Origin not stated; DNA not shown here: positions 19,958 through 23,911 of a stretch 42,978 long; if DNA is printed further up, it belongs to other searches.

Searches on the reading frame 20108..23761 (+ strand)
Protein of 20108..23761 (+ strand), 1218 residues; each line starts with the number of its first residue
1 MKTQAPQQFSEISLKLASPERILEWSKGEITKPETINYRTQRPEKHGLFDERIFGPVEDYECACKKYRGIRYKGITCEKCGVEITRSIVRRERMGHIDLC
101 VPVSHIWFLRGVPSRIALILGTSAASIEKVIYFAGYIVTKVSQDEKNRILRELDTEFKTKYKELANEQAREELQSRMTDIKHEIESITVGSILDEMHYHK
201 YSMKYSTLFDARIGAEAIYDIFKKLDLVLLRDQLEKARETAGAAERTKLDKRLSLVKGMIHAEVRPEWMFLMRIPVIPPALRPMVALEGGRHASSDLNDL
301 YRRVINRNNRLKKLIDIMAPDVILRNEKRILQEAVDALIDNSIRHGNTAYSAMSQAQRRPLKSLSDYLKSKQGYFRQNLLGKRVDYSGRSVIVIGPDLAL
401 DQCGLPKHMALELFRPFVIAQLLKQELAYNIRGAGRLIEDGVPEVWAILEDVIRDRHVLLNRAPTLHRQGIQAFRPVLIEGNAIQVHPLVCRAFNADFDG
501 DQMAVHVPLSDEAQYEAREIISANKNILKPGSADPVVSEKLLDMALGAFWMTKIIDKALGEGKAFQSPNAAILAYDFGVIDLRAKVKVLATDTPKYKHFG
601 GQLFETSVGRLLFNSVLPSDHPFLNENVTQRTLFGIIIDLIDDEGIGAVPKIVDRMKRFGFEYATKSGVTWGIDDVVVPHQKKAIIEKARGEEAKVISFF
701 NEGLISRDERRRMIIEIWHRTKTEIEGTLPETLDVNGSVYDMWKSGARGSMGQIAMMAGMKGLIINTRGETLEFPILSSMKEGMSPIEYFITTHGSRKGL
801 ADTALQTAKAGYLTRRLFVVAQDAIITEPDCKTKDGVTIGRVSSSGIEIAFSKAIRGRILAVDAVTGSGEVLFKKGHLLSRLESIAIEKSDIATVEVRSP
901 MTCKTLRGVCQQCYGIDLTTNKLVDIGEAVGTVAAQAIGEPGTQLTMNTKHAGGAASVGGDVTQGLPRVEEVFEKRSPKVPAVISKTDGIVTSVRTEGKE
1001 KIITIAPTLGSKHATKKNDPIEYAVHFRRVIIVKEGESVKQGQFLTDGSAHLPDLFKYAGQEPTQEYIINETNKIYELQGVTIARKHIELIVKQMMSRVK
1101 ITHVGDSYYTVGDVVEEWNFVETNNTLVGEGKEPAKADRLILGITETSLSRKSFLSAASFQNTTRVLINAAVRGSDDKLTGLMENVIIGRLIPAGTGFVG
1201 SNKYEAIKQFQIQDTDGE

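Call 58: search_protein_families(library=pfam, proteins=[window:20108-23761:+], max_evalue=0.00001)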
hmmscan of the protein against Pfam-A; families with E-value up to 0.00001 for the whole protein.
window:20108-23761:+ (1218 aa): 5 families
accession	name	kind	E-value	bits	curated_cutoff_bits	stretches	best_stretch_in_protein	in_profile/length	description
PF04997.17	RNA_pol_Rpb1_1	-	9.4e-73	245.7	39.7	1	7-379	2-312/312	RNA polymerase Rpb1, domain 1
PF04998.22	RNA_pol_Rpb1_5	-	2.1e-55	188.5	28.5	1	783-1148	1-263/267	RNA polymerase Rpb1, domain 5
PF00623.25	RNA_pol_Rpb1_2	-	4.3e-38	131.6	25.3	1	381-522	1-165/166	RNA polymerase Rpb1, domain 2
PF04983.23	RNA_pol_Rpb1_3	-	8.9e-11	42.4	28.9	1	526-676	1-162/162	RNA polymerase Rpb1, domain 3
PF05000.22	RNA_pol_Rpb1_4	-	4.3e-06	27.1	24.8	0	709-767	5-78/107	RNA polymerase Rpb1, domain 4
